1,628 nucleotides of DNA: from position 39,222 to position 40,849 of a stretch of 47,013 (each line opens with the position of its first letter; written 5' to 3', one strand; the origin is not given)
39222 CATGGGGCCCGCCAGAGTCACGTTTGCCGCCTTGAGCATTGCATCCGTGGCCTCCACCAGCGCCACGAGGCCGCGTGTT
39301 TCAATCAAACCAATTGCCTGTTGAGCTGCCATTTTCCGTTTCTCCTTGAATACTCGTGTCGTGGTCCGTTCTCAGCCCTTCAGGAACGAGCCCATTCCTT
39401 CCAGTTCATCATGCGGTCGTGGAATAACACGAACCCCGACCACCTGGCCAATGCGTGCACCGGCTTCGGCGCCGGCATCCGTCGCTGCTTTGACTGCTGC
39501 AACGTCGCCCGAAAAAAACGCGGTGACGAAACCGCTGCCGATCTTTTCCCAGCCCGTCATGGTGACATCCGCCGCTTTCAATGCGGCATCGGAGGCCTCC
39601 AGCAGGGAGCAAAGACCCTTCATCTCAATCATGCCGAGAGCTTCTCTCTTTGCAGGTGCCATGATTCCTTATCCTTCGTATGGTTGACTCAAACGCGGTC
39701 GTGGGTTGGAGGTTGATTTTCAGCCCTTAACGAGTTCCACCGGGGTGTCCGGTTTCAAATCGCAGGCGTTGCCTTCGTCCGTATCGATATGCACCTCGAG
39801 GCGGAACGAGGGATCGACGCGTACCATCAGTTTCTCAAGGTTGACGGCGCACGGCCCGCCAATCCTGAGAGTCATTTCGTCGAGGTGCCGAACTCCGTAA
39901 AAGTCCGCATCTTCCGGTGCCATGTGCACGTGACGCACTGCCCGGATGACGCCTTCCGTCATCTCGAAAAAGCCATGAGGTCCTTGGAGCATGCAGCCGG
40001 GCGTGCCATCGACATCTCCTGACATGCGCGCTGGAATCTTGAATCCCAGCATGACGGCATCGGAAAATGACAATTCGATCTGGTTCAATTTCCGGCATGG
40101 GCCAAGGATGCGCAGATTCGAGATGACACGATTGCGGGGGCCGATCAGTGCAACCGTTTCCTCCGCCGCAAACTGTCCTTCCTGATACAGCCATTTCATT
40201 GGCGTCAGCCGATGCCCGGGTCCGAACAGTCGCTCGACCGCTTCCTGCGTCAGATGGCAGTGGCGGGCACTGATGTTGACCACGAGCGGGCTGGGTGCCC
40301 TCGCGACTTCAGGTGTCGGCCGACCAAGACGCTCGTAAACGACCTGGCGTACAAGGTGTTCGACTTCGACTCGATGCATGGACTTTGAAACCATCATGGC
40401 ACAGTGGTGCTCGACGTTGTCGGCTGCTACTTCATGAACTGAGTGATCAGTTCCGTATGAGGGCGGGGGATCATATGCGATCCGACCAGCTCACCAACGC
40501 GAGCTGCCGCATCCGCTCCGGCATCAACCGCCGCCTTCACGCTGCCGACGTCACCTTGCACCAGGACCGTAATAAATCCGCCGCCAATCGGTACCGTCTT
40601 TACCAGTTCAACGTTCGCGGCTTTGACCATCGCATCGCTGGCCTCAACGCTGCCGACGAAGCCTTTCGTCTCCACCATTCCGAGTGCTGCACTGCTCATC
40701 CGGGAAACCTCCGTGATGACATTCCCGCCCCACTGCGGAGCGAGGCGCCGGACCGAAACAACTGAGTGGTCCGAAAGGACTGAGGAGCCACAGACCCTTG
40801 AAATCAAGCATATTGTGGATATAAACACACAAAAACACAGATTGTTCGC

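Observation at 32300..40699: PVM-type bacterial microcompartment operon that runs straight into LDH/MDH-family dehydrogenase, galT and galK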

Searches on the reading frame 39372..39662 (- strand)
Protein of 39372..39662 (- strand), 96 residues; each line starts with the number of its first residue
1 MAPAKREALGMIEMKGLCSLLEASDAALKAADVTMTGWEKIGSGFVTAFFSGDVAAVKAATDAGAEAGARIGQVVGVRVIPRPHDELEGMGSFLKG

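Call 4: search_protein_families(library=pfam, proteins=[window:39372-39662:-], max_evalue=0.01)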
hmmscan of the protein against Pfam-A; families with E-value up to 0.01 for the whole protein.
window:39372-39662:- (96 aa): 1 family
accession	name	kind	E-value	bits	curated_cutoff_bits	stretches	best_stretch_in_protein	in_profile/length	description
PF00936.24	BMC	-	3.1e-26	91.6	24.5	1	8-83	1-75/75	BMC domain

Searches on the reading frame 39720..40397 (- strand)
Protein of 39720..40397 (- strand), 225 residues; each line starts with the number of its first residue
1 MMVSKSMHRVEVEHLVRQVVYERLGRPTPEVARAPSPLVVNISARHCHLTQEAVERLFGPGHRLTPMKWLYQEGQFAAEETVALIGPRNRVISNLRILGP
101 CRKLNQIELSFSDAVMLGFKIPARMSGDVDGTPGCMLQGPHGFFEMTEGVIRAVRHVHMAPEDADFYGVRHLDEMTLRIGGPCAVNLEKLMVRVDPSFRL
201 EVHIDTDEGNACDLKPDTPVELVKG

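Call 4: search_protein_families(library=pfam, proteins=[window:39720-40397:-], max_evalue=0.01)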
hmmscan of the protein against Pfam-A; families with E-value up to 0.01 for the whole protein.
window:39720-40397:- (225 aa): 1 family
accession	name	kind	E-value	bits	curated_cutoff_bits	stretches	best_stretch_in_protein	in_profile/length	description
PF06130.18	PTAC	-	1.4e-68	230.6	25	1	40-215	2-176/176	Phosphate propanoyltransferase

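Call 38: search_protein_families(library=ncbifam, proteins=[window:39720-40397:-], max_evalue=0.001)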
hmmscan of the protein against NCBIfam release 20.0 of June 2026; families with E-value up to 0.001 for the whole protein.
window:39720-40397:- (225 aa): 2 families
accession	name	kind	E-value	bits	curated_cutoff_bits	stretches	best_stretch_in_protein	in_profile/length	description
NF011652.1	PRK15070.1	subfamily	1e-69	234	209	1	39-222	2-184/185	phosphate propanoyltransferase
NF040837.1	BMC_EutD_Gpos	exception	4.2e-56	189.6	315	1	37-223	19-204/205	ethanolamine utilization phosphate acetyltransferase EutD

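Call 54: search_solved_structures(query=window:39720-40397:-, show_alignments=2, max_evalue=0.00001)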
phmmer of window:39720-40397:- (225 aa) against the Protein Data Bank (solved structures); distinct sequences matched with E-value up to 0.00001: 1.
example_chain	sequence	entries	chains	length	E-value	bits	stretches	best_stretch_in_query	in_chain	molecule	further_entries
5cuo_A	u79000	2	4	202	1e-41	146.1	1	35-224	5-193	Phosphate propanoyltransferase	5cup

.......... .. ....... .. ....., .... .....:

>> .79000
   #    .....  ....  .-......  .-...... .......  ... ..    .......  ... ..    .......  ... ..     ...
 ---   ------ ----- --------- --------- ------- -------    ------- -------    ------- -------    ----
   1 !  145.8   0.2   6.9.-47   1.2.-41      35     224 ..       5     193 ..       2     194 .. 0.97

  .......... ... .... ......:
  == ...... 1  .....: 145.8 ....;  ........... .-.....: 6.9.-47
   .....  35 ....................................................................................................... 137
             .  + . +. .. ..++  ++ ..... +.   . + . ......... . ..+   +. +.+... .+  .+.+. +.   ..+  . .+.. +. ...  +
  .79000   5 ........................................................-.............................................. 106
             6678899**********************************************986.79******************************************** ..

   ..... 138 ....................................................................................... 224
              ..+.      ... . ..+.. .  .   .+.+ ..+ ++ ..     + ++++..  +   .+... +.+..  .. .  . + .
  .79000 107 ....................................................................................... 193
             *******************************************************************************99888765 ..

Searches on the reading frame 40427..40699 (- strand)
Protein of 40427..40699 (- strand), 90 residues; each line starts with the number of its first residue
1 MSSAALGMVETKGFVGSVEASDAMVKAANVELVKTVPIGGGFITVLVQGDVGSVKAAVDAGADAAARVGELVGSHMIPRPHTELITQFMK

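Call 4: search_protein_families(library=pfam, proteins=[window:40427-40699:-], max_evalue=0.01)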
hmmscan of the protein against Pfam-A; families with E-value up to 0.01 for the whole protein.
window:40427-40699:- (90 aa): 1 family
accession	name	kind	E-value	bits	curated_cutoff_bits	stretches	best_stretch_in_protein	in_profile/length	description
PF00936.24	BMC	-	3.2e-28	97.9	24.5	1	5-80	1-75/75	BMC domain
